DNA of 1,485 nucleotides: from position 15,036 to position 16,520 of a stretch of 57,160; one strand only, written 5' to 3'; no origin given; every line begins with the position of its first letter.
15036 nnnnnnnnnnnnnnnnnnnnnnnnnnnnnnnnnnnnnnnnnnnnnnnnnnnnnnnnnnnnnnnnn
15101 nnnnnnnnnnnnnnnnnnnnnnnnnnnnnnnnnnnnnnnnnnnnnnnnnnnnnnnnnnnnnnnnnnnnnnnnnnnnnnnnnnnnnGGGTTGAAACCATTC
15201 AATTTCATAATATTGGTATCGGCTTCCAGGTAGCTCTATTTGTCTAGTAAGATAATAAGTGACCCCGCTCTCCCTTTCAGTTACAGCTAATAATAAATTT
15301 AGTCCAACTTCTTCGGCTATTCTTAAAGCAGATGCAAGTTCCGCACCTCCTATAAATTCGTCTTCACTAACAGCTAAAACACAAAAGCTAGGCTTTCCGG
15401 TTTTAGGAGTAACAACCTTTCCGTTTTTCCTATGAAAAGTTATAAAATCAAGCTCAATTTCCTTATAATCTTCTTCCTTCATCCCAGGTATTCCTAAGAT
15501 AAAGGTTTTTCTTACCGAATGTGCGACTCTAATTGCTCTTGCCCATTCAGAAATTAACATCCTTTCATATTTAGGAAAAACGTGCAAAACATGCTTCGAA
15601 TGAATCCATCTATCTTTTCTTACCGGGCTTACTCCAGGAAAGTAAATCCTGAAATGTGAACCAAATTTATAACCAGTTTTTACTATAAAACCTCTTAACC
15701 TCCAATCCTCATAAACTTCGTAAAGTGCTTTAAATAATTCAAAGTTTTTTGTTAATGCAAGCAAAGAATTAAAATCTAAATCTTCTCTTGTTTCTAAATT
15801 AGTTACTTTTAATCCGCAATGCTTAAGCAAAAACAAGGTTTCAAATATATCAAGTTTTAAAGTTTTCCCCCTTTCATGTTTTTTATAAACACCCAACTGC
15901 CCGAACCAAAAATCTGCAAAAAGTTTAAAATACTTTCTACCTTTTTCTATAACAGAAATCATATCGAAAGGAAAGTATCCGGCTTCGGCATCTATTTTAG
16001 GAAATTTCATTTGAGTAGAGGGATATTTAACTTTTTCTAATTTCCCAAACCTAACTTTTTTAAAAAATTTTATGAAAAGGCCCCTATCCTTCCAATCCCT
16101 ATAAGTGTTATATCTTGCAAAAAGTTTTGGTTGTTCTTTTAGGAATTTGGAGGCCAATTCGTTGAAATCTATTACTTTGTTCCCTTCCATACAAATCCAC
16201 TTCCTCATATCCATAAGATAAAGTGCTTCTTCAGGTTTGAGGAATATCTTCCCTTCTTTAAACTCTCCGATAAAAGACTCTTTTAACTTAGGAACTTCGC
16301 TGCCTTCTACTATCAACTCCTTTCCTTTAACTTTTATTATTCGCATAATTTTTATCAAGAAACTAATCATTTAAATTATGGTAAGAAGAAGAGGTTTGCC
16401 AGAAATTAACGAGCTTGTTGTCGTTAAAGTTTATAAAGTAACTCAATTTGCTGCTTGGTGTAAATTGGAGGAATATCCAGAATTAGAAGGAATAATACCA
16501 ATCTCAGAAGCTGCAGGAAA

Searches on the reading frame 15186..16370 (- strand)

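Call 61: search_protein_families(library=pfam, proteins=[window:15186-16370:-], max_evalue=0.00001)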
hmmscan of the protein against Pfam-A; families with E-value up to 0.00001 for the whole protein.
window:15186-16370:- (395 aa): 2 families
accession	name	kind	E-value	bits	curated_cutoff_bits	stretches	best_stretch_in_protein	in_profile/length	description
PF01974.23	tRNA_int_endo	-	3.1e-27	94.9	27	1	213-295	1-77/85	tRNA intron endonuclease, catalytic C-terminal domain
PF02778.19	tRNA_int_endo_N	-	5e-10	39.2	21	0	20-72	11-66/67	tRNA intron endonuclease, N-terminal domain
